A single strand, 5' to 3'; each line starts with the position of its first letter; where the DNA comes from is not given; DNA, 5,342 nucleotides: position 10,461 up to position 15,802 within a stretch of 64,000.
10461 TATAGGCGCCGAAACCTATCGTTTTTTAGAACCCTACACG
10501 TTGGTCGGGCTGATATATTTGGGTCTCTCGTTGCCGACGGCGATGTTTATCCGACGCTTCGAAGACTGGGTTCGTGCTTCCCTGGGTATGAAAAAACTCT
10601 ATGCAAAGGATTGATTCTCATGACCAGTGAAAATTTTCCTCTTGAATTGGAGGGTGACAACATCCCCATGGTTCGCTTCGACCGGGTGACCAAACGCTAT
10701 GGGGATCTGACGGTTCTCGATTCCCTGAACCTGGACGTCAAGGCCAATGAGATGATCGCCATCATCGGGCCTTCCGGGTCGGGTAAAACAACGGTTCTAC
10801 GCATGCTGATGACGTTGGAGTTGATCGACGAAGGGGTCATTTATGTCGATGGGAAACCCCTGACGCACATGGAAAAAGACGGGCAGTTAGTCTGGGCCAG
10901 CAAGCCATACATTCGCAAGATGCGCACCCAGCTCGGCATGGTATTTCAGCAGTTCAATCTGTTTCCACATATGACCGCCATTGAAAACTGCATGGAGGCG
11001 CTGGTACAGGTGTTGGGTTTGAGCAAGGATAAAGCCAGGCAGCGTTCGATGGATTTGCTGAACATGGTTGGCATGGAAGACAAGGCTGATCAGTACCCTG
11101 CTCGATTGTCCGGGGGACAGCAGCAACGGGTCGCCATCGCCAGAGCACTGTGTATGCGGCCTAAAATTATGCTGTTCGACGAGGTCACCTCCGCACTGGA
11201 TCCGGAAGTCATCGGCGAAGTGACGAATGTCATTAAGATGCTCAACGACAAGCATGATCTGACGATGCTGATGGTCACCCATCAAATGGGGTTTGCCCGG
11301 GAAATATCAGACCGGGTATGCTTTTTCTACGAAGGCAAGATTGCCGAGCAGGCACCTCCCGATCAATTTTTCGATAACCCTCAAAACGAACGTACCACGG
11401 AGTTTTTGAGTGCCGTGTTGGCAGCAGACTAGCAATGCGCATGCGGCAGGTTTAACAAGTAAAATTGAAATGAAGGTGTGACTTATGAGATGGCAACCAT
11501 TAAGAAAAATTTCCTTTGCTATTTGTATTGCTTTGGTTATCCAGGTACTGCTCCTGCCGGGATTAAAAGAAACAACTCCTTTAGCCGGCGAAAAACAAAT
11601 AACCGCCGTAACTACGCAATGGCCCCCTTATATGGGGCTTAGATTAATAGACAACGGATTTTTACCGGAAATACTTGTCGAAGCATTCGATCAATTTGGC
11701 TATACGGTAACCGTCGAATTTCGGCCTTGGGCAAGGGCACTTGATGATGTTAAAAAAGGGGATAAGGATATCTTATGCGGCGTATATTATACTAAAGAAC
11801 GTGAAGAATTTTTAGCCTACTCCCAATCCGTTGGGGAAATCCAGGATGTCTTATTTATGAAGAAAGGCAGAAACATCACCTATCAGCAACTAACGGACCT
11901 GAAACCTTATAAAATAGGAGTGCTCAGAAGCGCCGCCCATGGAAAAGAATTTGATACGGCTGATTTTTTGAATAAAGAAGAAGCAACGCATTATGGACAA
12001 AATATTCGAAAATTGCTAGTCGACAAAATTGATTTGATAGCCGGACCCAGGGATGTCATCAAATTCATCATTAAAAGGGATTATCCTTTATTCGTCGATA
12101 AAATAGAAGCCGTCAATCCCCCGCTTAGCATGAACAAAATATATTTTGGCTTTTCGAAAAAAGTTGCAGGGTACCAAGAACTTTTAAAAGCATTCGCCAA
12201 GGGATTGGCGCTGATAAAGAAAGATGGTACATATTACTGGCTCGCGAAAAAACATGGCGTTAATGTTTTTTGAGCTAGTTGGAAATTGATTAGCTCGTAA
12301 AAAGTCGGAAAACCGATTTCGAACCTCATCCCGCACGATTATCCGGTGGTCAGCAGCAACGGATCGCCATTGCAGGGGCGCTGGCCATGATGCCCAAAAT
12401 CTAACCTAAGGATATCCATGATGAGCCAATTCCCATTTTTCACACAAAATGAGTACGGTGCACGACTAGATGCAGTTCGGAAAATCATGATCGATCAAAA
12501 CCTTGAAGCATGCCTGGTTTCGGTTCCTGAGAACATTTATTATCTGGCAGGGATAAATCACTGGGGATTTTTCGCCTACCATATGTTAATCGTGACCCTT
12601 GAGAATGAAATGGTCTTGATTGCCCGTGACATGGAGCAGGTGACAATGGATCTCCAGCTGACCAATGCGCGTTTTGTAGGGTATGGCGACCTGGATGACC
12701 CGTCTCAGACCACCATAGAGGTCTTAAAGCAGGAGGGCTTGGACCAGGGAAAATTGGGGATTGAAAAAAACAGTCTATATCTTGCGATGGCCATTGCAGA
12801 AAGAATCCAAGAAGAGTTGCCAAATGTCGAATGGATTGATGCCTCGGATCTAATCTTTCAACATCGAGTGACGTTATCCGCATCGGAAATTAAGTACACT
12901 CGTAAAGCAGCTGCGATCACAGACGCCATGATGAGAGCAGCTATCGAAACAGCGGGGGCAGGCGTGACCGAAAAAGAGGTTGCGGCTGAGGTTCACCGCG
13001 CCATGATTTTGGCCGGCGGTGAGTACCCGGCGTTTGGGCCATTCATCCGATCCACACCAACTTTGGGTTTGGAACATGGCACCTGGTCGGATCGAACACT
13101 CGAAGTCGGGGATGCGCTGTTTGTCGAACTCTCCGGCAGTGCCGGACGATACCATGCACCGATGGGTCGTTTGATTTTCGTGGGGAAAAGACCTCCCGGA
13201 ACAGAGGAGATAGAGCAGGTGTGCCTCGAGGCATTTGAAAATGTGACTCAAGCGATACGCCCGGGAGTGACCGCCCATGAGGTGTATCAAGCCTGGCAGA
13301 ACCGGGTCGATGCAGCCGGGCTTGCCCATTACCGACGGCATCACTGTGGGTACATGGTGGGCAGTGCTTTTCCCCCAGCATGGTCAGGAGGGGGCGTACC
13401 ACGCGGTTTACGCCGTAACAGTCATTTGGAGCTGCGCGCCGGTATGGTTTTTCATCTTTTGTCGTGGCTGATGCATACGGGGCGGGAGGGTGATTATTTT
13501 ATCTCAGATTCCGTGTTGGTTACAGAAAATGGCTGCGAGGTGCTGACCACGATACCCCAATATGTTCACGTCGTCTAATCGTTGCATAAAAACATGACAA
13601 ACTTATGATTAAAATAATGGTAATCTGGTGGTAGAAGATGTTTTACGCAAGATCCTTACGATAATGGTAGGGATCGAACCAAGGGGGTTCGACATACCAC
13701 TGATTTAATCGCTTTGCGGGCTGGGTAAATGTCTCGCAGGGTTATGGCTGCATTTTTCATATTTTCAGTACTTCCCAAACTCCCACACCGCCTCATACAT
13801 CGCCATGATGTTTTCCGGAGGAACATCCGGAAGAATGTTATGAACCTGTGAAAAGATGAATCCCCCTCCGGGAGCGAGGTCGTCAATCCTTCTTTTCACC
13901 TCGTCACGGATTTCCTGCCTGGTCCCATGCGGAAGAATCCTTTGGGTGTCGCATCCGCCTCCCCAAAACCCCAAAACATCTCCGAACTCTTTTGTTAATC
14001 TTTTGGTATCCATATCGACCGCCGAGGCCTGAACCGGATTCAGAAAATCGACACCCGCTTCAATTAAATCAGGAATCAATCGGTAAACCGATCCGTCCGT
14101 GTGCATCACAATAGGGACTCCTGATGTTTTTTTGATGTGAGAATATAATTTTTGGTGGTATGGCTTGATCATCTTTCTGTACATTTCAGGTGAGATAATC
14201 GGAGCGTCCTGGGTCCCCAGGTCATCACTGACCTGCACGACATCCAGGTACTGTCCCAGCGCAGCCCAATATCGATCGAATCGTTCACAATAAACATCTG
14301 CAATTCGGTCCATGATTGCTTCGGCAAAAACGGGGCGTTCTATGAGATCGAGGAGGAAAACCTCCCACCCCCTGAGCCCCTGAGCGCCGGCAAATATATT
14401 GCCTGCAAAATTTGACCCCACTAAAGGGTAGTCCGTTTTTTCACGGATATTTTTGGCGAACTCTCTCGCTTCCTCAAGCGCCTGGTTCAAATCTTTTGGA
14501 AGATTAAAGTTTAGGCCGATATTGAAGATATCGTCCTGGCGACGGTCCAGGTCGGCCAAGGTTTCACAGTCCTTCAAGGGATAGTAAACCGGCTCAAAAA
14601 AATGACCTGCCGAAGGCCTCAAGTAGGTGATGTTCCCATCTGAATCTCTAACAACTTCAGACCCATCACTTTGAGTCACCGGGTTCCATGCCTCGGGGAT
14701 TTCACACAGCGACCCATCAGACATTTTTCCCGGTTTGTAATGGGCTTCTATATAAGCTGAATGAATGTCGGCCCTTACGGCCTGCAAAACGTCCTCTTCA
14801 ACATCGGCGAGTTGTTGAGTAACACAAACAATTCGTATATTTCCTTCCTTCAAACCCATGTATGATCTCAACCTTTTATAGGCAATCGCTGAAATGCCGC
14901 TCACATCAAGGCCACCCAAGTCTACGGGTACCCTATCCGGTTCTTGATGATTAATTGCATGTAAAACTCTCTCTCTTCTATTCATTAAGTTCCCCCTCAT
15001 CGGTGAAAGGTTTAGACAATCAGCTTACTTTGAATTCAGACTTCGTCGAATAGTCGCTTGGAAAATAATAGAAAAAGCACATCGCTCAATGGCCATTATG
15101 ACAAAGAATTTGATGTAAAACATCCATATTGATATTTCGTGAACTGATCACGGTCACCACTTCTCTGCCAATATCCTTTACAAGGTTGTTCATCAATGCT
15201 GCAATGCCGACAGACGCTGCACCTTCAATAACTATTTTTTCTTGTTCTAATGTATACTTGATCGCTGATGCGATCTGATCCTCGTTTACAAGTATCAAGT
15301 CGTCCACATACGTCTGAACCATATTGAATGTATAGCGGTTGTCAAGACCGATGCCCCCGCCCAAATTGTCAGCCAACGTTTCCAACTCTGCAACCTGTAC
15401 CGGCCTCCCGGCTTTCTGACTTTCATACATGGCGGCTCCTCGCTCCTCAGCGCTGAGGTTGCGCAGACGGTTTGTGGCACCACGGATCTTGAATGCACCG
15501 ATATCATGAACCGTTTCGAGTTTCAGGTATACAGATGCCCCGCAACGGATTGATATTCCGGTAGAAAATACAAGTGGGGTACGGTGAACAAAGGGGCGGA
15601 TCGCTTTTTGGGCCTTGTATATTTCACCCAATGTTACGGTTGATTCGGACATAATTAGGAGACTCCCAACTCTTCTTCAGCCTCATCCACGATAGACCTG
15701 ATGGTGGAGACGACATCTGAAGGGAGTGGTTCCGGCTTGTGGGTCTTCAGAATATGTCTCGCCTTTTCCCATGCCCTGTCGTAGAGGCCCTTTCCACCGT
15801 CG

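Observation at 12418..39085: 25-kb single-strand supercluster: candidate anaerobic ectoine/hydroxyectoine-type osmolyte catabolism fused to methylamine demethylation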

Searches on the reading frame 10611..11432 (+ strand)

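Call 9: search_protein_families(library=ncbifam, proteins=[window:10611-11432:+], max_evalue=0.00001)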
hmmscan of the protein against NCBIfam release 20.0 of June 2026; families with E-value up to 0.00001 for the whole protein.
window:10611-11432:+ (273 aa): 185 families (the best 25 are shown)
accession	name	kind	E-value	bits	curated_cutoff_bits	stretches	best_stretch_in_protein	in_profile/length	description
TIGR03005.1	ectoine_ehuA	equivalog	1.2e-118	394.9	345.4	1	21-270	1-251/252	ectoine/hydroxyectoine ABC transporter ATP-binding protein EhuA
NF007908.0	PRK10619.1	equivalog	1.3e-82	276.9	466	1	26-270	11-256/257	histidine ABC transporter ATP-binding protein HisP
NF008428.0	PRK11264.1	equivalog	5.8e-82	274.7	406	1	20-270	3-248/250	L-cystine ABC transporter ATP-binding protein TcyN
NF007027.0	PRK09493.1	equivalog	6.6e-81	271.2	379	1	20-269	1-239/240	glutamine ABC transporter ATP-binding protein GlnQ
NF008338.0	PRK11124.1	equivalog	1.5e-67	227.7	369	1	21-267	3-241/242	arginine ABC transporter ATP-binding protein ArtP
TIGR00972.1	3a0107s01c2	equivalog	2.6e-62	210.4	343.2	1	24-269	5-246/248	phosphate ABC transporter ATP-binding protein PstB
NF006987.0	PRK09452.1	equivalog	3.3e-59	200.5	482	1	18-267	15-249/378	spermidine/putrescine ABC transporter ATP-binding protein PotA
TIGR03265.1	PhnT2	equivalog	7.9e-59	199.6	457.7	1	20-267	4-236/353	putative 2-aminoethylphosphonate ABC transporter ATP-binding protein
TIGR01186.1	proV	subfamily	3.1e-57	194.3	326.6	1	33-268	6-232/363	betaine/proline/choline family ABC transporter ATP-binding protein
TIGR00968.1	3a0106s01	subfamily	3.6e-57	193.6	342.75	1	24-269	4-234/237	sulfate ABC transporter ATP-binding protein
NF008513.0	PRK11432.1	equivalog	2.7e-54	184.4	496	1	21-266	7-237/351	ferric ABC transporter ATP-binding protein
TIGR02314.1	ABC_MetN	equivalog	7.5e-54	183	499.7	1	32-270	17-245/343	methionine ABC transporter ATP-binding protein MetN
TIGR03258.1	PhnT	equivalog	6.1e-53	180.1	499.15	1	21-268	9-242/359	2-aminoethylphosphonate ABC transport system ATP-binding subunit PhnT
TIGR02315.1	ABC_phnC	equivalog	8.3e-53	179.3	266.1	1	20-255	1-235/243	phosphonate ABC transporter ATP-binding protein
NF008105.0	PRK10851.1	equivalog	6.3e-51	173.2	502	1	22-269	4-240/362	sulfate/thiosulfate ABC transporter ATP-binding protein CysA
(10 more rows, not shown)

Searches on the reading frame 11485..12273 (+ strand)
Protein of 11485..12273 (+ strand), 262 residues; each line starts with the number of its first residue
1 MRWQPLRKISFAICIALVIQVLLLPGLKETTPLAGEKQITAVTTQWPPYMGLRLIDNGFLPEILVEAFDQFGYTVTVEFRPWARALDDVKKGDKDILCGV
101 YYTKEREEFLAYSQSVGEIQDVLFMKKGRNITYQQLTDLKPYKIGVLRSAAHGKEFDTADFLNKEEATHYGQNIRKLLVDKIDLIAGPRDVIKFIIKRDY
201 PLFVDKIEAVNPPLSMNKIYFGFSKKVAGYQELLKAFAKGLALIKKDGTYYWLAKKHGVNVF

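Call 9: search_protein_families(library=ncbifam, proteins=[window:11485-12273:+], max_evalue=0.00001)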
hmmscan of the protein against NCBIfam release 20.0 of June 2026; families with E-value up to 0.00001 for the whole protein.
window:11485-12273:+ (262 aa): 0 families

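Call 11: search_protein_families(library=pfam, proteins=[window:11485-12273:+], max_evalue=0.001)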
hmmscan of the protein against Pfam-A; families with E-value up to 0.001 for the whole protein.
window:11485-12273:+ (262 aa): 1 family
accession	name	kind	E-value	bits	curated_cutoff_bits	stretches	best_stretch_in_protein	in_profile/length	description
PF00497.25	SBP_bac_3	-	1.3e-13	51.2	26.4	1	57-257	22-129/132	Bacterial extracellular solute-binding proteins, family 3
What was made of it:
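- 11485..12273 (+): Second family-3 solute-binding protein, in the same + strand unit as ehu. Pfam SBP_bac_3, no NCBIfam hit (calls 9, 11).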

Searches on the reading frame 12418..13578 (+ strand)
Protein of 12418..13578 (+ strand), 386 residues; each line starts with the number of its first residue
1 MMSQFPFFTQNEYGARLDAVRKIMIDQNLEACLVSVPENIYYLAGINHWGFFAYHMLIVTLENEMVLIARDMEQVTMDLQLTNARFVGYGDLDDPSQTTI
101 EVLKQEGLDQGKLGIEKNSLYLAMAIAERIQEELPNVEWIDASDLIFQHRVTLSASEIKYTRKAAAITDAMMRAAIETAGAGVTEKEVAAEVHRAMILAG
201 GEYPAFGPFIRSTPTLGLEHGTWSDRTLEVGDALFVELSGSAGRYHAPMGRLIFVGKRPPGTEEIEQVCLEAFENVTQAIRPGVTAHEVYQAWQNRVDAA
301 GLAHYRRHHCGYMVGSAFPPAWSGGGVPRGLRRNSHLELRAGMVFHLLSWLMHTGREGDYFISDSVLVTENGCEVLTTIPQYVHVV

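Call 8: search_protein_families(library=ncbifam, proteins=[window:12418-13578:+], max_evalue=0.00001)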
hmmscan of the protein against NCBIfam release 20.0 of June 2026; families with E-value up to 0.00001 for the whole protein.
window:12418-13578:+ (386 aa): 11 families
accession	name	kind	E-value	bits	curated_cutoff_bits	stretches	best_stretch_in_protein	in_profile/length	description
NF038259.1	ectoine_DoeA_2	exception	9.9e-72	241.8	575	1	8-382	9-382/386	ectoine hydrolase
TIGR02993.1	ectoine_eutD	equivalog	1.8e-58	198.5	613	1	7-384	5-388/391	ectoine hydrolase DoeA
NF040821.1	dipep_PepQ_Arch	equivalog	4.3e-35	121.3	630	1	16-378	2-340/346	Xaa-Pro dipeptidase PepQ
NF007310.0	PRK09795.1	equivalog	1e-22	80.5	393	1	17-383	4-355/361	aminopeptidase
NF011173.0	PRK14575.1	equivalog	1.8e-16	60.1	850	1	130-381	156-400/406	putative peptidase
NF011720.0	PRK15173.1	subfamily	1e-13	51.1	420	1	130-381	93-337/343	peptidase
NF011174.0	PRK14576.1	subfamily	7.1e-13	48.2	487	1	134-379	159-397/405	putative endopeptidase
TIGR00500.1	met_pdase_I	equivalog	6.3e-10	39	171.35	1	154-352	5-204/247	type I methionyl aminopeptidase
NF008131.0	PRK10879.1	equivalog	2e-09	36.7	465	1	138-291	159-313/438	Xaa-Pro aminopeptidase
NF008970.0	PRK12318.1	equivalog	1.6e-08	34.1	267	1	156-348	47-241/291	methionyl aminopeptidase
NF043017.1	DimsulpropLyDddP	equivalog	4.7e-07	28.9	600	1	140-381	193-438/443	dimethylsulfonioproprionate lyase DddP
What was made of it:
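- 12418..13578 (+): M24c: creatinase/DoeA-like M24 hydrolase, last gene of the + strand ehu unit. Best NCBIfam hit ectoine_DoeA_2, 242 vs cut-off 575 (call 8).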

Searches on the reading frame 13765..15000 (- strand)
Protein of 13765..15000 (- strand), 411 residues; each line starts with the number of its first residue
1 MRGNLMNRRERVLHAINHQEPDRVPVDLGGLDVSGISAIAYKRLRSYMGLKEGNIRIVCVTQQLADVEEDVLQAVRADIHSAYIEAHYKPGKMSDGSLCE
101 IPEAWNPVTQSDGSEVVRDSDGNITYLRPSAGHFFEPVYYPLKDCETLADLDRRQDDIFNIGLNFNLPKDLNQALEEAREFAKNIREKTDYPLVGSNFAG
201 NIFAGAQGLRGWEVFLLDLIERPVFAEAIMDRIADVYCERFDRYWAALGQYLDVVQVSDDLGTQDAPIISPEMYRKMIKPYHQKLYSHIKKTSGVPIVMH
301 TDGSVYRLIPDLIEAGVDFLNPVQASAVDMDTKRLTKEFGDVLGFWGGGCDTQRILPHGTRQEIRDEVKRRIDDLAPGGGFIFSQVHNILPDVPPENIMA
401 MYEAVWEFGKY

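Call 8: search_protein_families(library=ncbifam, proteins=[window:13765-15000:-], max_evalue=0.00001)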
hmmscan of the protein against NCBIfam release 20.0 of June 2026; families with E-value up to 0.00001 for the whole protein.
window:13765-15000:- (411 aa): 5 families
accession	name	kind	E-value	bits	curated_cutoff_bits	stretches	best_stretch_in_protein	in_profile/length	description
NF004889.0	PRK06252.1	subfamily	3e-14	52.8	244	1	183-408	129-336/340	methylcobalamin:coenzyme M methyltransferase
TIGR01463.1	mtaA_cmuA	subfamily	6.6e-14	51.9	235.4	1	186-405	133-335/340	MtaA/CmuA family methyltransferase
NF040654.1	MtaA_Meth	equivalog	9.6e-11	41.2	400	1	179-407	123-334/337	methylcobamide:CoM methyltransferase MtaA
NF041608.1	methylcob_mtaseMtbA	equivalog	2.7e-08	33.3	600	1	189-382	137-319/339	methylcobamide:CoM methyltransferase MtbA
TIGR01464.1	hemE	equivalog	4.5e-08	32.5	302.95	1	254-405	196-336/338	uroporphyrinogen decarboxylase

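Call 11: search_protein_families(library=pfam, proteins=[window:13765-15000:-], max_evalue=0.001)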
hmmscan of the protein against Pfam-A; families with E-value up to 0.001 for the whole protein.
window:13765-15000:- (411 aa): 1 family
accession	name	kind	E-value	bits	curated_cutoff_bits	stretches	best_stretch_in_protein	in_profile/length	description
PF01208.23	URO-D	-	7.5e-26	91.4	23.9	1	167-407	110-345/346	Uroporphyrinogen decarboxylase (URO-D)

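Call 92: find_encoding_contigs(protein=window:13765-15000:-, flank=10000, max_places=4)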
Protein window:13765-15000:- (411 aa): no gene with exactly this product is on record in the collection.
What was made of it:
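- Tried and rejected: The look-up with the longest start codon failed (call 92).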

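Call 93: find_encoding_contigs(protein=window:13765-14985:-, flank=10000, max_places=4)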
Protein window:13765-14985:- (406 aa): 8 contigs read that carry it; 3 places shown.
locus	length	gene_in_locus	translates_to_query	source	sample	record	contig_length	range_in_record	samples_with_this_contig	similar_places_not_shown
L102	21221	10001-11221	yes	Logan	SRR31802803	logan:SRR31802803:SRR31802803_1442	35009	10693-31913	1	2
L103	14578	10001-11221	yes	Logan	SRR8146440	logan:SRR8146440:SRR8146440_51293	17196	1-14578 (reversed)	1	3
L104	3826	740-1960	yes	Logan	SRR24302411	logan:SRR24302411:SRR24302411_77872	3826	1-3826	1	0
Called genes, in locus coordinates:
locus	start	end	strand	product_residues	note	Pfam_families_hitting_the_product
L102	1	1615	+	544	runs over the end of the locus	PF13085:Fer2_3, PF13183:Fer4_8 (weak), PF02754:CCG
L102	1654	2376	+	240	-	PF17645:Amdase, PF01177:Asp_Glu_race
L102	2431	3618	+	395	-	PF01546:Peptidase_M20, PF07687:M20_dimer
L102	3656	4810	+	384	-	PF01321:Creatinase_N, PF00557:Peptidase_M24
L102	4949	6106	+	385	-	PF01321:Creatinase_N, PF00557:Peptidase_M24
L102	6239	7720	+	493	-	PF06253:MTTB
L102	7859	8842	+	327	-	PF06253:MTTB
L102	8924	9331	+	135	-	PF06253:MTTB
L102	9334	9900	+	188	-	PF00291:PALP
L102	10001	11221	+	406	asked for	PF01208:URO-D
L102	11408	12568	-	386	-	PF01321:Creatinase_N, PF00557:Peptidase_M24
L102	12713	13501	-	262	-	PF00497:SBP_bac_3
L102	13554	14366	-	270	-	PF00005:ABC_tran, PF02463:SMC_N (faint), PF13401:AAA_22 (faint), PF13304:AAA_21 (faint)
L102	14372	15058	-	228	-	PF00528:BPD_transp_1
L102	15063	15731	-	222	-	PF00528:BPD_transp_1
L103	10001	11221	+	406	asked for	PF01208:URO-D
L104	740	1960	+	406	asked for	PF01208:URO-D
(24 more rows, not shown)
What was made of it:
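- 13765..14985 (-): URO-D/MtaA-family methyltransferase (406 aa by public gene calls). Found on 8 contigs (call 93).
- Tried and rejected: The start five codons downstream matched public gene calls (call 93).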

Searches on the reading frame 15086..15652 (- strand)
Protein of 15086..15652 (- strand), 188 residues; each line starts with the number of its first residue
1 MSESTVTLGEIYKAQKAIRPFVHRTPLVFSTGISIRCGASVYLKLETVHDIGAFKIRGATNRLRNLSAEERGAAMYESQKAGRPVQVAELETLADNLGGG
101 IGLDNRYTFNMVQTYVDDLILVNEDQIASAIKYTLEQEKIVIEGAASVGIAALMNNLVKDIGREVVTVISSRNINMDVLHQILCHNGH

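Call 8: search_protein_families(library=ncbifam, proteins=[window:15086-15652:-], max_evalue=0.00001)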
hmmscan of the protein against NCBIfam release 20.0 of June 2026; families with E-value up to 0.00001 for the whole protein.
window:15086-15652:- (188 aa): 18 families
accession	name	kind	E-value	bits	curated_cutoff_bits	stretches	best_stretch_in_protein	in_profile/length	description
NF005680.0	PRK07476.1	equivalog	3.8e-61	206.9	413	2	70-185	207-322/326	hydroxyectoine utilization dehydratase EutB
TIGR02991.1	ectoine_eutB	equivalog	1.5e-55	188.4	413.35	2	70-184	203-316/317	hydroxyectoine utilization dehydratase EutB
NF005292.0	PRK06815.1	equivalog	9.6e-40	136.6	371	2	73-184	208-318/320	threonine/serine dehydratase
TIGR01127.1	ilvA_1Cterm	equivalog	3.4e-37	128.3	378.75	2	73-184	187-296/380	threonine ammonia-lyase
NF006389.0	PRK08638.1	equivalog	1.5e-30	106.3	453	2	74-183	215-324/333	bifunctional threonine ammonia-lyase/L-serine ammonia-lyase TdcB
NF005600.0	PRK07334.1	equivalog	1.1e-29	103.3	496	2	95-184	231-322/408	threonine ammonia-lyase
NF045641.2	BHydaspDhtseBhcB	equivalog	1.5e-27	96.6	550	2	74-179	208-310/312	beta-hydroxyaspartate dehydratase BhcB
NF005454.0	PRK07048.1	equivalog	8.7e-27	94.1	452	2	3-73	4-74/324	threo-3-hydroxy-L-aspartate ammonia-lyase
NF006390.0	PRK08639.1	equivalog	2.2e-24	86.2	421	2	4-73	5-74/418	threonine ammonia-lyase IlvA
TIGR02079.1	THD1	equivalog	3.8e-22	78.6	440.55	2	10-73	2-65/410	threonine ammonia-lyase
NF004771.0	PRK06110.1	equivalog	5.6e-21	75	317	1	73-185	208-318/323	threonine dehydratase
NF006674.0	PRK09224.1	subfamily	5.5e-20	71.5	577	1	72-180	212-320/508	threonine ammonia-lyase IlvA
TIGR01124.1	ilvA_2Cterm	equivalog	7.4e-20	71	411.3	1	73-180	205-312/499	threonine ammonia-lyase, biosynthetic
NF006094.0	PRK08246.1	subfamily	1.1e-19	71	331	2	71-176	202-306/310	serine/threonine dehydratase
NF005147.0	PRK06608.1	equivalog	2.1e-18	66.2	380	1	3-71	3-71/339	serine/threonine dehydratase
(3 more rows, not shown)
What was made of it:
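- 15086..15652 (-): eutB-like remnant with an internal deletion (profile positions about 75-206 missing). Two matched stretches to NF005680, 1-74 and 207-322 (call 8).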
